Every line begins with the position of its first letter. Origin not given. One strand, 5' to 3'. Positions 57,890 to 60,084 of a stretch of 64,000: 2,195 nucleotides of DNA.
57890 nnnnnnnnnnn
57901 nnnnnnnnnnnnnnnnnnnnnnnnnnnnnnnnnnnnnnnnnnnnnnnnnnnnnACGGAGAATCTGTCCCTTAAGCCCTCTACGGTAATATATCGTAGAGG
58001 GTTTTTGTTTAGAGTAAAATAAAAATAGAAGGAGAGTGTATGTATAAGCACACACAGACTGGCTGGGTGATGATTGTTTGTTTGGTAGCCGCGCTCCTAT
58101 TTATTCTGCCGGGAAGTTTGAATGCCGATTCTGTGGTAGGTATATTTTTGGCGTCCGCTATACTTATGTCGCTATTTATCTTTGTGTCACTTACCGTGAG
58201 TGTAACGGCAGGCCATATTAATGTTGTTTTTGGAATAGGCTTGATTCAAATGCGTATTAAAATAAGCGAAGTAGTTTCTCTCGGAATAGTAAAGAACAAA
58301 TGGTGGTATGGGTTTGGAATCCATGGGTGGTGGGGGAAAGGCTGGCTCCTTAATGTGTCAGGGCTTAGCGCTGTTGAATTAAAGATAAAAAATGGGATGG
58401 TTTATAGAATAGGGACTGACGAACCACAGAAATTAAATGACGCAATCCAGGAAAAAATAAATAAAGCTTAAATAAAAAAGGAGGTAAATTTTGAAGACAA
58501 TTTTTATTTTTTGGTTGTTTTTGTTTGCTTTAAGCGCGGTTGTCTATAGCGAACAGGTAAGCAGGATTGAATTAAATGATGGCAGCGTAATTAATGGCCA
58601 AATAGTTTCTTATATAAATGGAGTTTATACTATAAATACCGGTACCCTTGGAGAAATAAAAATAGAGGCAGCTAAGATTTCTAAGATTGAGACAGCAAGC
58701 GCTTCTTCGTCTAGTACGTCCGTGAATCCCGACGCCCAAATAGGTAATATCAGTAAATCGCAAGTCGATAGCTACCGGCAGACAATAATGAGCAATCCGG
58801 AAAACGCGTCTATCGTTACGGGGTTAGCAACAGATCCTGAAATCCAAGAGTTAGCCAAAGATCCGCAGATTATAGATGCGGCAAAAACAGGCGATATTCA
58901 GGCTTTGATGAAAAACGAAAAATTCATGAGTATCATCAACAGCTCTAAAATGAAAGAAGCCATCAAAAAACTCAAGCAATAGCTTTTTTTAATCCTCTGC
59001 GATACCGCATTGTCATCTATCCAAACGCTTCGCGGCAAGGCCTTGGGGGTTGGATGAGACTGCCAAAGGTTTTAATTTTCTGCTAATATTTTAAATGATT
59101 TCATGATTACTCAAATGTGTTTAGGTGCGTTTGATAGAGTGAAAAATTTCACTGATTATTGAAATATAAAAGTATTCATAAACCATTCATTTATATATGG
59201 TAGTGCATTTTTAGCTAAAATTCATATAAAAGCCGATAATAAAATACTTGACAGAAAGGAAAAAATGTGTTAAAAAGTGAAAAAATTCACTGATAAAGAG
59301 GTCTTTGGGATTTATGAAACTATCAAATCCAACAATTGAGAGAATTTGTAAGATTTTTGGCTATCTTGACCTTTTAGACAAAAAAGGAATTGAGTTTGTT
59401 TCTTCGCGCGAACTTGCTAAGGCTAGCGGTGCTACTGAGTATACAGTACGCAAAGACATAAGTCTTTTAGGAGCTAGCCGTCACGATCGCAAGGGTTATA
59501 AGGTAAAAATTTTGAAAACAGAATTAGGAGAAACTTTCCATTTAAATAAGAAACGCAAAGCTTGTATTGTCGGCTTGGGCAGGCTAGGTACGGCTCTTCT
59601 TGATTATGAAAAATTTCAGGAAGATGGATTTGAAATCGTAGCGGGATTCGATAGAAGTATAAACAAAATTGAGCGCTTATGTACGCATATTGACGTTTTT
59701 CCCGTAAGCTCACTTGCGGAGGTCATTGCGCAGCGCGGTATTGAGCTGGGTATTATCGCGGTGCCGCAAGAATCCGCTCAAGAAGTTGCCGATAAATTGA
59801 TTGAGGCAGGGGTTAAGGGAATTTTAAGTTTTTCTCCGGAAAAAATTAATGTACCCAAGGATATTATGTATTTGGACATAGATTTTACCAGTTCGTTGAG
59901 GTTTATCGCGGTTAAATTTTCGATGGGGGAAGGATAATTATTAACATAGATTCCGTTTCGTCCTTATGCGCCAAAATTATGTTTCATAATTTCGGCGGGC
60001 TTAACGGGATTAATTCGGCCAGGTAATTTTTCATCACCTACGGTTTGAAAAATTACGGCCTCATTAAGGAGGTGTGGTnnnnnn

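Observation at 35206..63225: Conserved palindromic promoter-like module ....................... upstream of many secreted and membrane-protein genes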

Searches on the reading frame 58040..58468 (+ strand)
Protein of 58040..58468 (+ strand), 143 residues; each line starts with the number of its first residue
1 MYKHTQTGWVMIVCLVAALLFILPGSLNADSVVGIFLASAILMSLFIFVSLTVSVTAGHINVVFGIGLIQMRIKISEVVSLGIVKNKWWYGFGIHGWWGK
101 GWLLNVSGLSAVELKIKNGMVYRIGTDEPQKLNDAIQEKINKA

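Call 62: search_protein_families(library=pfam, proteins=[window:58040-58468:+], max_evalue=0.01)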
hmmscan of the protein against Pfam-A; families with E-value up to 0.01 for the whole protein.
window:58040-58468:+ (143 aa): 0 families

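Call 65: find_homologous_proteins(query=window:58040-58468:+)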
Query window:58040-58468:+ (143 aa): 42 proteins with E <= 0.001 among 84 candidates.
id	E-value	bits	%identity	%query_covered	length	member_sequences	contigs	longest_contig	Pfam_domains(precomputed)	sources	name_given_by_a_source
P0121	9.1e-87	306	100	100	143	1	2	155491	-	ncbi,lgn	ncbi:MAG: hypothetical protein WCI77_07075 [Candidatus Omnitrophota bacterium]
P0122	3.9e-58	213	68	99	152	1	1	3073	-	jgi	-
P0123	9.8e-57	209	69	100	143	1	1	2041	-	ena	-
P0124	3.5e-53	197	65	99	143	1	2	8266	-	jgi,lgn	-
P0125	8.5e-53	196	65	99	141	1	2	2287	-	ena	-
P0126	2.0e-52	195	64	99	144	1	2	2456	-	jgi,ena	jgi:hypothetical protein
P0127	2.9e-52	194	62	100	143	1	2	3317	-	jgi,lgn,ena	-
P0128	1.3e-47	179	59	99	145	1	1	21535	-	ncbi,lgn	-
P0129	2.6e-45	172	63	92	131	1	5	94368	-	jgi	-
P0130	2.0e-43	166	56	99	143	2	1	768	-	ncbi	-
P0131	1.1e-42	163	52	100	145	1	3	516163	-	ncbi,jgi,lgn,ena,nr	ncbi:MAG TPA: hypothetical protein P5160_03105 [Candidatus Omnitrophota bacterium]|nr:hypothetical p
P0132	1.7e-42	163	50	100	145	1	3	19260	-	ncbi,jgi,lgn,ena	-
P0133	6.7e-42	161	56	95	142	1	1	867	-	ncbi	-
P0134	8.6e-42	160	56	99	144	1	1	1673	-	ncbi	-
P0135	5.0e-36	142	51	99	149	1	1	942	-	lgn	-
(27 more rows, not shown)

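Call 66: find_encoding_contigs(protein=P0124, flank=10000, max_places=1)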
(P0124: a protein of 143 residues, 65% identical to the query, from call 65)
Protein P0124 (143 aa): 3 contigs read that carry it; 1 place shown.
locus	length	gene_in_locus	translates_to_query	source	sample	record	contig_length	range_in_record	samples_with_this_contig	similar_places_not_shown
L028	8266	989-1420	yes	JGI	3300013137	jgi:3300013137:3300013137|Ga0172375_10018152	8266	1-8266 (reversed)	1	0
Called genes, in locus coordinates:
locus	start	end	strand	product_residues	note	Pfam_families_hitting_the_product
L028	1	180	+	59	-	?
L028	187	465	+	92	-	-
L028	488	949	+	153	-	-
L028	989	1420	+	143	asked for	-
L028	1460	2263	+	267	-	PF01145:Band_7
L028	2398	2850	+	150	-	-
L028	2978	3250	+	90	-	-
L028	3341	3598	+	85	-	-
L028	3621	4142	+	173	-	-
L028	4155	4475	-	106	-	PF07238:PilZ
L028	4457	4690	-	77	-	-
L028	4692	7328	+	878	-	PF06165:GH94_b-supersand, PF17167:Glyco_hydro_94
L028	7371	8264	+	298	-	?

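Call 67: find_encoding_contigs(protein=P0128, flank=10000, max_places=1)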
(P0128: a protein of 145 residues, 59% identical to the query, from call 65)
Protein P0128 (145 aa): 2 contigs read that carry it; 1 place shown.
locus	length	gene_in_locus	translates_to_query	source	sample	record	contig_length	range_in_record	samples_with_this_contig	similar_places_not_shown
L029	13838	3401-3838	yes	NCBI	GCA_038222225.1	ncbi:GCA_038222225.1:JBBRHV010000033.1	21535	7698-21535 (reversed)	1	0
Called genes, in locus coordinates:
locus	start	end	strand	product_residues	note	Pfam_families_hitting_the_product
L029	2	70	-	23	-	?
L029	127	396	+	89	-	-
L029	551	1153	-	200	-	-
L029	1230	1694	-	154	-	-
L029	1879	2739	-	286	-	PF12146:Hydrolase_4, PF00561:Abhydrolase_1, PF12697:Abhydrolase_6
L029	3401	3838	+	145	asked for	-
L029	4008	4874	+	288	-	PF07661:MORN_2 (faint)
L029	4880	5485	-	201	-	PF21176:RecR_HhH, PF02132:RecR_ZnF, PF01751:Toprim, PF13662:Toprim_4, PF21175:RecR_C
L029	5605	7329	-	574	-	PF05496:RuvB_N (weak), PF13177:DNA_pol3_delta2, PF13401:AAA_22 (faint), PF00004:AAA, PF22608:DNAX_ATPase_lid, PF12169:DNA_pol3_gamma3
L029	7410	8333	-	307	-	PF01370:Epimerase, PF16363:GDP_Man_Dehyd (faint), PF08338:DUF1731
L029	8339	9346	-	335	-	PF00924:MS_channel_2nd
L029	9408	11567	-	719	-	PF09371:Tex_N, PF22706:Tex_central_region, PF16921:Tex_YqgF, PF14635:HHH_7, PF12836:HHH_3, PF17674:HHH_9, PF00575:S1, PF23459:S1_RRP5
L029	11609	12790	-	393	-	-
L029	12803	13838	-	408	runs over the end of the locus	-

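Call 68: find_encoding_contigs(protein=P0129, flank=10000, max_places=1)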
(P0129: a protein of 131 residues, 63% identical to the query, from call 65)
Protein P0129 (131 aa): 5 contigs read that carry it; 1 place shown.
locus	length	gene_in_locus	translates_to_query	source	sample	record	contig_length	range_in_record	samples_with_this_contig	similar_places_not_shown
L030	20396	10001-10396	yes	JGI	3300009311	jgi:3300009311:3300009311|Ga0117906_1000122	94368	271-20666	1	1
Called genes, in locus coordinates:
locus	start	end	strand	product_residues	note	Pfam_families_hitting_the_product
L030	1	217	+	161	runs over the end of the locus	?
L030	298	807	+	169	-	-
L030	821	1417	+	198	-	PF13036:LpoB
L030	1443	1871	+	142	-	PF07233:DUF1425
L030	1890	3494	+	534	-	PF16538:FlgT_C (faint), PF03783:CsgG, PF13036:LpoB (weak), PF00089:Trypsin, PF13365:Trypsin_2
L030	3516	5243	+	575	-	PF07719:TPR_2 (faint), PF13432:TPR_16 (faint), PF13181:TPR_8 (faint), PF00515:TPR_1 (faint)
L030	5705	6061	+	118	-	-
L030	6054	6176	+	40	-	-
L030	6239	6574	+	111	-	-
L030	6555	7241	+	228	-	PF12281:NTP_transf_8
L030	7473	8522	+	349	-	PF21088:MS_channel_1st, PF00924:MS_channel_2nd, PF21082:MS_channel_3rd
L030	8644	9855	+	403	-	PF01757:Acyl_transf_3 (weak), PF07786:HGSNAT_cat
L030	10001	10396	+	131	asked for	-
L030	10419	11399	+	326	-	PF00657:Lipase_GDSL (faint), PF13472:Lipase_GDSL_2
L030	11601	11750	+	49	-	-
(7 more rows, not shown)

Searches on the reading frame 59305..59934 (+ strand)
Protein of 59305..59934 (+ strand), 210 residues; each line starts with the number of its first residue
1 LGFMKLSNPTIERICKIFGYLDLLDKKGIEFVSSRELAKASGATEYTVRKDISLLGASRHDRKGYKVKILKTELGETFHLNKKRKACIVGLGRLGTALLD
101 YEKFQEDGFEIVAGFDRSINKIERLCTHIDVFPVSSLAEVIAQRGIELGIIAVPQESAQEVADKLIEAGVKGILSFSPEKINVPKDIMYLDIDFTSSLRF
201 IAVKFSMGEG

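Call 62: search_protein_families(library=pfam, proteins=[window:59305-59934:+], max_evalue=0.01)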
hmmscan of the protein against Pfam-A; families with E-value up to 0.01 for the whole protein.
window:59305-59934:+ (210 aa): 4 families
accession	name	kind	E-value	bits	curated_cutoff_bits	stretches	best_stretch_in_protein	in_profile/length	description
PF02629.25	CoA_binding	-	9.8e-17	62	22.3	1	81-178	1-96/97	CoA binding domain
PF06971.19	Put_DNA-bind_N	-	2.1e-11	44.2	27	1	5-53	1-49/49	Putative DNA-binding protein N-terminus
PF01408.29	GFO_IDH_MocA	-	4.5e-08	34.2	24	1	86-171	3-88/120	Oxidoreductase family, NAD-binding Rossmann fold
PF03807.23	F420_oxidored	-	0.00025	22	21.6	1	87-167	3-80/94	NADP oxidoreductase coenzyme F420-dependent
